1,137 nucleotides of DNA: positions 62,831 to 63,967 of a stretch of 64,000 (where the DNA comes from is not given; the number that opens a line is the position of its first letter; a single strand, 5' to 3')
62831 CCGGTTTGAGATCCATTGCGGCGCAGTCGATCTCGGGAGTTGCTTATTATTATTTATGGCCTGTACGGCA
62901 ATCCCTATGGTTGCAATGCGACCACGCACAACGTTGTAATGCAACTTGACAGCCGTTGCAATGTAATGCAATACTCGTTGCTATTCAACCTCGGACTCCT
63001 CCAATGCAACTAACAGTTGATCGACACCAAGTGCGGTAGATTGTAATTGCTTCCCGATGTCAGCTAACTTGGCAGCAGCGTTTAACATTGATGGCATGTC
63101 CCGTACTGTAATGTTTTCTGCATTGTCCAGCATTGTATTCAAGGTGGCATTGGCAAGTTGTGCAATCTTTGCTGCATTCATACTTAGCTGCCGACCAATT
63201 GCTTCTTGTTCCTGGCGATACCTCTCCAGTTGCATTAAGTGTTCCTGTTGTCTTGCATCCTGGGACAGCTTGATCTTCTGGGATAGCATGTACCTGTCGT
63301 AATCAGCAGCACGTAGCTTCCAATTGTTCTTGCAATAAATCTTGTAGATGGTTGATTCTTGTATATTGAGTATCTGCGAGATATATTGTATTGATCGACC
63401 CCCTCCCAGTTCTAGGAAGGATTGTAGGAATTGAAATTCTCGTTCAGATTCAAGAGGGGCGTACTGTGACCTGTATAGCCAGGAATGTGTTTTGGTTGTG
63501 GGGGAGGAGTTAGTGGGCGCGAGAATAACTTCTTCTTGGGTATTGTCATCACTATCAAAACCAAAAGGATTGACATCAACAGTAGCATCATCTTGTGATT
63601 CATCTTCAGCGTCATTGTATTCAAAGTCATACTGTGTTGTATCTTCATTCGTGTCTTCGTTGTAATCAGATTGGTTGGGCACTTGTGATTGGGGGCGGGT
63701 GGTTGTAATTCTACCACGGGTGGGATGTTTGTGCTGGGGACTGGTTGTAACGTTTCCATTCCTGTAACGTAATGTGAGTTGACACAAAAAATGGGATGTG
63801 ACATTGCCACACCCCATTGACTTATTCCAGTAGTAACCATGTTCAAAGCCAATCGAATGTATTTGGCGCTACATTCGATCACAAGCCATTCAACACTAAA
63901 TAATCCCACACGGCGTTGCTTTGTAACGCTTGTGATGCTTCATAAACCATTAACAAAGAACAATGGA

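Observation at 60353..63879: Locus-level hypothesis: an undescribed DNA-protein machine (pac site, second replicon/centromere, or switch)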

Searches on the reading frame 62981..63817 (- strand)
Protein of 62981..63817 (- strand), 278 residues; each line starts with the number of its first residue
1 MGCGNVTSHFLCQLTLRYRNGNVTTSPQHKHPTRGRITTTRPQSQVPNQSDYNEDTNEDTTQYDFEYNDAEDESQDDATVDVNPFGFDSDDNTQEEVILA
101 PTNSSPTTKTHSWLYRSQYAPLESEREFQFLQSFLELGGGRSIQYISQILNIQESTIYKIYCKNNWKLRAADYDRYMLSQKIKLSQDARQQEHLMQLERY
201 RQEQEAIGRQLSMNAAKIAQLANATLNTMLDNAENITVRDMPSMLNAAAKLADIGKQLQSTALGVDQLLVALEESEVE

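Call 6: search_protein_families(library=pfam, proteins=[window:62981-63817:-], max_evalue=1)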
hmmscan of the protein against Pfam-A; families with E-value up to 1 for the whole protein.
window:62981-63817:- (278 aa): 0 families

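Call 7: search_protein_families(library=phrogs, proteins=[window:62981-63817:-], max_evalue=1)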
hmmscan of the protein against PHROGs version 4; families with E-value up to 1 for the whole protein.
window:62981-63817:- (278 aa): 7 families
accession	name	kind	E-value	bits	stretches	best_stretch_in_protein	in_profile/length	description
phrog_6299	-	head and packaging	2.8e-09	38.2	1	123-269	16-154/193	terminase small subunit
phrog_13455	-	unknown function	0.0082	17.4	1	202-260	16-70/87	-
phrog_3123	-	unknown function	0.013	15.1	1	87-223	91-231/583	-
phrog_125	-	DNA, RNA and nucleotide metabolism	0.05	14.1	1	131-193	170-231/254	DNA invertase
phrog_1058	-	unknown function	0.052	14.6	0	122-160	84-119/134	-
phrog_59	-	DNA, RNA and nucleotide metabolism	0.06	13.7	1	106-219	245-311/423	HNH endonuclease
phrog_32874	-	unknown function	0.15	13.4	1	159-225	5-70/114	-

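Call 9: search_dna_similar(query=window:62981-63817:-, collection=phages, mode=protein, max_rows=25, max_evalue=0.001)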
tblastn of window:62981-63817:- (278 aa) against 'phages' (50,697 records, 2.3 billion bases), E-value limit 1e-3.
Records with a match: 9; places in all: 9; records where one place covers at least 80% of the query: 0.
Best place of each record, by identity: <60% 9.
By first word of the organism name: Synechococcus 5; Cyanophage 3; Aphanizomenon 1.
By host as written in the record: Synechococcus sp. 3; Synechococcus sp. CB0204 2; Aphanizomenon flos-aquae 1; - 1; Prochlorococcus MIT9313 1; Prochlorococcus marinus str. MIT 9313 1.
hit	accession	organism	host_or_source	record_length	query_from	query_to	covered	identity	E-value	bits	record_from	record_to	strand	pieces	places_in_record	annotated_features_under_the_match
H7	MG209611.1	Aphanizomenon phage vB_AphaS-CL131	Aphanizomenon flos-aquae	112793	96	269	63%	25.3%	1e-4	49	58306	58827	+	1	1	terminase small subunit | hypothetical protein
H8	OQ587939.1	Synechococcus phage S-CRES1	Synechococcus sp.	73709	123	278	56%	26.9%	2e-7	57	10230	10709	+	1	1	small terminase subunit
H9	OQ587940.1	Synechococcus phage S-CRES2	Synechococcus sp.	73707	123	278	56%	26.9%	4e-7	57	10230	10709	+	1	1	terminase small subunit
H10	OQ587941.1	Synechococcus phage S-CRES3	Synechococcus sp.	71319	101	274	63%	22.3%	5e-9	62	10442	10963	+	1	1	terminase small subunit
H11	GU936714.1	Synechococcus phage S-CBS2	Synechococcus sp. CB0204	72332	123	269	53%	24.5%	2e-11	70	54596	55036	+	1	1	terS: small terminase subunit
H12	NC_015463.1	Synechococcus phage S-CBS2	Synechococcus sp. CB0204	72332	123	269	53%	24.5%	2e-11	70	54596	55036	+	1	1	terS: terminase small subunit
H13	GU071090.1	Cyanophage PSS2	-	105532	117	269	55%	22.9%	2e-6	55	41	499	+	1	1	predicted protein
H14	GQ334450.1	Cyanophage PSS2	Prochlorococcus MIT9313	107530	121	269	54%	23.5%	9e-8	59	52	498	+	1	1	terS: small terminase subunit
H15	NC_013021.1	Cyanophage PSS2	Prochlorococcus marinus str. MIT 9313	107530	121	269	54%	23.5%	9e-8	59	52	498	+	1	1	terS: terminase small subunit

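Call 10: find_related_loci(query=window:62981-63817:-, collection=viral_contigs, flank=8000)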
Query window:62981-63817:- (278 aa) in viral_contigs; peptide patterns used: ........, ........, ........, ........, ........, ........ (x = any residue, [..] = any of these).
5 stretches matched a pattern, but none encodes a relative of the query by tblastn (E <= 1e-3).

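Call 15: find_homologous_proteins(query=window:62981-63817:-)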
Query window:62981-63817:- (278 aa): 12 proteins with E <= 0.001 among 411 candidates.
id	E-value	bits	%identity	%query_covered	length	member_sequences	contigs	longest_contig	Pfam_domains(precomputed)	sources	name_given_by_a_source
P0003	1.7e-180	616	100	100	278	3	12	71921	-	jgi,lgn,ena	jgi:hypothetical protein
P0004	4.3e-93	330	71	82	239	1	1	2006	-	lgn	-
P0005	6.2e-76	273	54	88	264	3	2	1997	-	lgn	-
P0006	4.0e-71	258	59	77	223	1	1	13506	-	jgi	jgi:hypothetical protein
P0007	1.8e-67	246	56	77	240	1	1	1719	-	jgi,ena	jgi:hypothetical protein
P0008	6.2e-67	244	53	81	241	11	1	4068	-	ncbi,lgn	-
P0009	1.2e-66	243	52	82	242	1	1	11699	-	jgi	jgi:hypothetical protein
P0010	5.7e-66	241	54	77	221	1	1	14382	-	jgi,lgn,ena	jgi:hypothetical protein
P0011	5.9e-66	241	57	73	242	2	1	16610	-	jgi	jgi:hypothetical protein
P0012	1.9e-48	183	48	80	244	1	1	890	-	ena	-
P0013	2.1e-48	183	51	65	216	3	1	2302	-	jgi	-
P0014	1.8e-40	157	49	60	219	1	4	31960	-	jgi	jgi:hypothetical protein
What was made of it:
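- Checked: Relatives are 216-264 aa (call 15), so the true start is probably the GTG at 63682.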

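Call 16: find_encoding_contigs(protein=P0003, flank=10000, max_places=6)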
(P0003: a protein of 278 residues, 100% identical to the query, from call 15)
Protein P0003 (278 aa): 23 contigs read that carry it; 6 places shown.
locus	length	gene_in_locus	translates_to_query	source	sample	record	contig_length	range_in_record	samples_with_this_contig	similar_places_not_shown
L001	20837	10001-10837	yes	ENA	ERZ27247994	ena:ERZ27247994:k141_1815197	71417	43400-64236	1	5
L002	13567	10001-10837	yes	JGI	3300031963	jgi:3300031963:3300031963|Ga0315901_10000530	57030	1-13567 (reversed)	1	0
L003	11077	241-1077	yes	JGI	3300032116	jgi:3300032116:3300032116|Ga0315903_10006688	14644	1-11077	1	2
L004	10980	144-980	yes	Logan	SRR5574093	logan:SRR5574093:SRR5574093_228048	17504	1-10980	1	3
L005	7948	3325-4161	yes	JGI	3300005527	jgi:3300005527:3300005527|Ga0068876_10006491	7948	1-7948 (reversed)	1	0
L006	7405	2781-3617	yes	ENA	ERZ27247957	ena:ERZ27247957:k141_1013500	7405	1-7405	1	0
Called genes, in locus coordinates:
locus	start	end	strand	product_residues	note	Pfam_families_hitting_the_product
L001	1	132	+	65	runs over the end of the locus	-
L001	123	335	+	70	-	-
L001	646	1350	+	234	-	PF23790:Kyano_Gp96 (weak)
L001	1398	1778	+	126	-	-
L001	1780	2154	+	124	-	-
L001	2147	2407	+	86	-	-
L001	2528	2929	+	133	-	-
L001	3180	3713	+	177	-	-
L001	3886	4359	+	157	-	-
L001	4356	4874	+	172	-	-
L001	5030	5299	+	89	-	-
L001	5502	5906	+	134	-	-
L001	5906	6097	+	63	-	-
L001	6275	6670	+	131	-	-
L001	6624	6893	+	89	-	-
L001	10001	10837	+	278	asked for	-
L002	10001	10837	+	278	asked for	-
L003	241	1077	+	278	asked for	-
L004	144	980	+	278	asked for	-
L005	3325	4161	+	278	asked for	-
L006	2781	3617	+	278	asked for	-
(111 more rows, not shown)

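Call 17: find_encoding_contigs(protein=P0014, flank=10000, max_places=4)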
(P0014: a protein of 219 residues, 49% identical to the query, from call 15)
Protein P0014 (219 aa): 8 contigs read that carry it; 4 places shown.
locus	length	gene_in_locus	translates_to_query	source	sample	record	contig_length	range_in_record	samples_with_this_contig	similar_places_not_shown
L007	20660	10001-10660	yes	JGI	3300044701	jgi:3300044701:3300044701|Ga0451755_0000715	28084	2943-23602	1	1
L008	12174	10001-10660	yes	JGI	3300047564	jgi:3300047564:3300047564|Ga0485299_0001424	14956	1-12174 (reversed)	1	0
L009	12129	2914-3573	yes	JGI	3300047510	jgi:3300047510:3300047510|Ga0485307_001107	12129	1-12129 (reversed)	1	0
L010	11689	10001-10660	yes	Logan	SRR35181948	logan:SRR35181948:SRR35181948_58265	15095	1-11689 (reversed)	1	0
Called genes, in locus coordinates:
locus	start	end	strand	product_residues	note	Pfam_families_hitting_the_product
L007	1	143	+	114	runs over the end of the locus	-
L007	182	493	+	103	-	-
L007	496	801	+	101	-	-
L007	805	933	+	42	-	-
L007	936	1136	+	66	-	-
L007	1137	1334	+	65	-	-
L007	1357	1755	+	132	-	-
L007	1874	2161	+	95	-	-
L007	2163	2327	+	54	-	-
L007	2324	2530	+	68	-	-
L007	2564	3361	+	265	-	PF23790:Kyano_Gp96 (weak)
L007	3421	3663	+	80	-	-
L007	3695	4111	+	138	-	-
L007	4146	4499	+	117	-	-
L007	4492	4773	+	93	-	-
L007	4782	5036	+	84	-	-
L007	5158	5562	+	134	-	-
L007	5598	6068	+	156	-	-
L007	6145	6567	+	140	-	-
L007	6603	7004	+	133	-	-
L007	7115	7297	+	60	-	-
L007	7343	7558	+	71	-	-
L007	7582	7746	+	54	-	-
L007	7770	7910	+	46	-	-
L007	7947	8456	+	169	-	-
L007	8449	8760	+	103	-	-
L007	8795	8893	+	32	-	-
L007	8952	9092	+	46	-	-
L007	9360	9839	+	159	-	-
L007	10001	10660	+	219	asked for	-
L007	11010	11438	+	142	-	-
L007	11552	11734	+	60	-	-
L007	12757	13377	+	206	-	-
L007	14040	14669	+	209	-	PF02511:Thy1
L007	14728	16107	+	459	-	PF00270:DEAD (weak), PF04466:Terminase_3, PF03237:Terminase_6N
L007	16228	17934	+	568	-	PF13264:DUF4055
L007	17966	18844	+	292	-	PF06810:Phage_scaffold (faint)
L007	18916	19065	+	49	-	-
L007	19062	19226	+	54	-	PF19197:DUF5872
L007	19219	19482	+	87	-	PF19197:DUF5872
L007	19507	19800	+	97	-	-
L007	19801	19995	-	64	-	-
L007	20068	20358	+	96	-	-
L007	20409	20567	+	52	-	-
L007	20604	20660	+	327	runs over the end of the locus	PF20036:Gp13-like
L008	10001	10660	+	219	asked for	-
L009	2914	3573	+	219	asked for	-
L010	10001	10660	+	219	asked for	-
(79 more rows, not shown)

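Call 20: find_encoding_contigs(protein=P0011, flank=10000, max_places=2)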
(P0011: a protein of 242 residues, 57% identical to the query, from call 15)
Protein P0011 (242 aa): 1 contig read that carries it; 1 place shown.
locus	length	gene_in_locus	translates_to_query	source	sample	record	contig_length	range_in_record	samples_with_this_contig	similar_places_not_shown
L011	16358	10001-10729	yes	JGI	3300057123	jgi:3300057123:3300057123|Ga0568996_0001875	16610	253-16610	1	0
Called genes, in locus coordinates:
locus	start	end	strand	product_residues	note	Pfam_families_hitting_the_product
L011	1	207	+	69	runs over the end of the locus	-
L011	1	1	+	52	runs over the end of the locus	-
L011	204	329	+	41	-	-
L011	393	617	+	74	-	-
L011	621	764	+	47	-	-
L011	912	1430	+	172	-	-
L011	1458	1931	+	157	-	-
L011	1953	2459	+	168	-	-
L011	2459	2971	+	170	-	-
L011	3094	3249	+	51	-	-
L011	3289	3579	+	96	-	-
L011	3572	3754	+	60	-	-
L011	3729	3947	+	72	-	-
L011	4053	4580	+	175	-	-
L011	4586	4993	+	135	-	-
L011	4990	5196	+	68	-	-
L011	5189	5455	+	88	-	-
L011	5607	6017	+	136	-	-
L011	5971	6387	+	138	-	-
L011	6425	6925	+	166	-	-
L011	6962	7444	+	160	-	-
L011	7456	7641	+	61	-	-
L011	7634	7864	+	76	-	-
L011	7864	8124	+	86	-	-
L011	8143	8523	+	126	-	-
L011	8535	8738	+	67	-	-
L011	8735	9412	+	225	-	-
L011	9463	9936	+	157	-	-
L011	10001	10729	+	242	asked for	-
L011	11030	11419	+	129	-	-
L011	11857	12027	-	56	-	-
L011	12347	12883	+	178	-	-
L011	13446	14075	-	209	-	-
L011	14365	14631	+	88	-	-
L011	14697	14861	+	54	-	-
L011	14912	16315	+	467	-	PF03237:Terminase_6N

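Call 21: find_encoding_contigs(protein=P0010, flank=10000, max_places=2)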
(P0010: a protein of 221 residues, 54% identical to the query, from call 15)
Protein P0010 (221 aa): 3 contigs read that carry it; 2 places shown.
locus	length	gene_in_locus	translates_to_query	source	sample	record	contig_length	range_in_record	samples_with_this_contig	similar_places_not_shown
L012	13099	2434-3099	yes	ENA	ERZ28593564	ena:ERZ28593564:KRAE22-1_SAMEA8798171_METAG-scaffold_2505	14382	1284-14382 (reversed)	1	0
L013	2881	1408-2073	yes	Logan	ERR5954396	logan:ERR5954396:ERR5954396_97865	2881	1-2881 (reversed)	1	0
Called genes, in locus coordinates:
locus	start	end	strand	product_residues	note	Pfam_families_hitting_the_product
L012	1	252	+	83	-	?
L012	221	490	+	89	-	-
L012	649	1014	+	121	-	-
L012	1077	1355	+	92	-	PF23790:Kyano_Gp96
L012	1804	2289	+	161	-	-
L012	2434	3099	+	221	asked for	-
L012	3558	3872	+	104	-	-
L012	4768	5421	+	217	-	-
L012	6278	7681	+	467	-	PF03237:Terminase_6N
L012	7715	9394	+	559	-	PF13264:DUF4055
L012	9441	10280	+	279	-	PF06810:Phage_scaffold (weak)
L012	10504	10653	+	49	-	-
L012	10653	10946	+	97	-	-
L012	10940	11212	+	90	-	-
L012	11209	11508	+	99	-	-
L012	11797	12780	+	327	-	PF20036:Gp13-like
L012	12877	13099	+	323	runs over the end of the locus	-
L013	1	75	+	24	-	?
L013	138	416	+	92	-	PF23790:Kyano_Gp96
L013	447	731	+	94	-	-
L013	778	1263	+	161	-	-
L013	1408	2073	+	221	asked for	-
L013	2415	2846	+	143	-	-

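Call 22: find_encoding_contigs(protein=P0006, flank=10000, max_places=2)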
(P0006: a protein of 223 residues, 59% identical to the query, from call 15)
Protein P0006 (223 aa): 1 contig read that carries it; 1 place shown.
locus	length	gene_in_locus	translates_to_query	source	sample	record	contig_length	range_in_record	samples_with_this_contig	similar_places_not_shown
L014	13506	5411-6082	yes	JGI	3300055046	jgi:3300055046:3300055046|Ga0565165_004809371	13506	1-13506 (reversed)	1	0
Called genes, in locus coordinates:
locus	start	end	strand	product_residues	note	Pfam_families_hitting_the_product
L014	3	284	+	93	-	?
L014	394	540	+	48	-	-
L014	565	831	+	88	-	-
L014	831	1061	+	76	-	-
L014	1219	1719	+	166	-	-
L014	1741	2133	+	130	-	-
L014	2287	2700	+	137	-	-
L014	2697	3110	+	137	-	-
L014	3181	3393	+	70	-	-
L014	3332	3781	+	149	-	-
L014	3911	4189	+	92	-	-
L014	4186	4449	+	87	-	-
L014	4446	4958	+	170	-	-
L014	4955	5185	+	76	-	-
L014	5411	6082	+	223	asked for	-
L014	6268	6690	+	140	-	-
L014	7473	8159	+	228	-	-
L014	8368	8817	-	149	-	-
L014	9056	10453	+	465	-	PF03237:Terminase_6N (weak)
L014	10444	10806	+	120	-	-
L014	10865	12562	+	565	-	PF13264:DUF4055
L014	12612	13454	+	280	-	-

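Call 23: find_encoding_contigs(protein=P0009, flank=10000, max_places=2)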
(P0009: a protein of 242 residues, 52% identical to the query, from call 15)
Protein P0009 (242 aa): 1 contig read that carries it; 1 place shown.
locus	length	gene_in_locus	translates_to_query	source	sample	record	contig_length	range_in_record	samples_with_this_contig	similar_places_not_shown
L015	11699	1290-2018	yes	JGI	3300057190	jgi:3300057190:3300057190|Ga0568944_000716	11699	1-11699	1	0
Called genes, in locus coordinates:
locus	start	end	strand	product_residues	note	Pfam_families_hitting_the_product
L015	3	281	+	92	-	?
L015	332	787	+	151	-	-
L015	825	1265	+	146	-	-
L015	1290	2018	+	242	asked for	-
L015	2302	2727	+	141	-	PF08279:HTH_11 (faint)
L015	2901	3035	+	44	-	-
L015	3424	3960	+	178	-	-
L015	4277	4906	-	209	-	-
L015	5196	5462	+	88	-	-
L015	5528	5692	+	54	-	-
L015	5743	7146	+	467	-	PF03237:Terminase_6N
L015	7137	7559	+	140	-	-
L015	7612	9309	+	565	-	PF13264:DUF4055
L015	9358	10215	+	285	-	-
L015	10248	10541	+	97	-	-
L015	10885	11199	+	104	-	-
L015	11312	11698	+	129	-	?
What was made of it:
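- The cassette between the box and terL is clearly variable cargo (calls 17, 20-23).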

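Call 28: get_annotated_region(hit=H12, flank=6000)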
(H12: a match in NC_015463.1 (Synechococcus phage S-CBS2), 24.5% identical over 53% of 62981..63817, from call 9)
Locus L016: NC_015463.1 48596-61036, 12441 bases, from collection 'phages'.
description: Synechococcus phage S-CBS2, complete genome.
organism: Synechococcus phage S-CBS2 (NCBI taxid 753084)
taxonomy: Viruses; Duplodnaviria; Heunggongvirae; Uroviricota; Caudoviricetes
host: Synechococcus sp. CB0204; source: surface water in Chesapeake Bay stn. 804; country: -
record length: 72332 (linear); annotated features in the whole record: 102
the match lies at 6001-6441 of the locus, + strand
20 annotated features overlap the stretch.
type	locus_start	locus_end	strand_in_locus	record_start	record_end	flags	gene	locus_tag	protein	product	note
CDS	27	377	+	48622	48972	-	ssb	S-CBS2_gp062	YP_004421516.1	single strand DNA-binding protein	-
CDS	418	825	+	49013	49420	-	-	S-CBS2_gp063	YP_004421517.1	endonuclease VII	-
CDS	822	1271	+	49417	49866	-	-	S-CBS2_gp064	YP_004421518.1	hypothetical protein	-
CDS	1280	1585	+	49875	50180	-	-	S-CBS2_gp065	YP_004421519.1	hypothetical protein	-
CDS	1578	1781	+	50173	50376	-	-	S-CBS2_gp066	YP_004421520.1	hypothetical protein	-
CDS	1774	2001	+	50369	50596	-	-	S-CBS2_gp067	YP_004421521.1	hypothetical protein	-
CDS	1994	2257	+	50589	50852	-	-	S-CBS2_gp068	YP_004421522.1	hypothetical protein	-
CDS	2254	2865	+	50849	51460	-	-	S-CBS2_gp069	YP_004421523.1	nucleotide kinase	-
CDS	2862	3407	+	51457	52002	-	-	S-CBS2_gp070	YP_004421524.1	DprA-like DNA recombination-mediator protein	predicted Rossmann fold nucleotide-binding protein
CDS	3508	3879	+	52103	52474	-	-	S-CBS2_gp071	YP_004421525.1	RusA-like Holliday junction resolvase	-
CDS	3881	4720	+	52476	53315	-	-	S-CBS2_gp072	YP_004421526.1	exonuclease VIII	-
CDS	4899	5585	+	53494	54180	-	thy1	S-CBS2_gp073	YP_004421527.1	thymidylate synthase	-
CDS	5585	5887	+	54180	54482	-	-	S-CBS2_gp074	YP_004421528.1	hypothetical protein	-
CDS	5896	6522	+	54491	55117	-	terS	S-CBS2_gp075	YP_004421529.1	terminase small subunit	-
CDS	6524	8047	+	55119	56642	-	terL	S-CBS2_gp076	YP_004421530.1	terminase large subunit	-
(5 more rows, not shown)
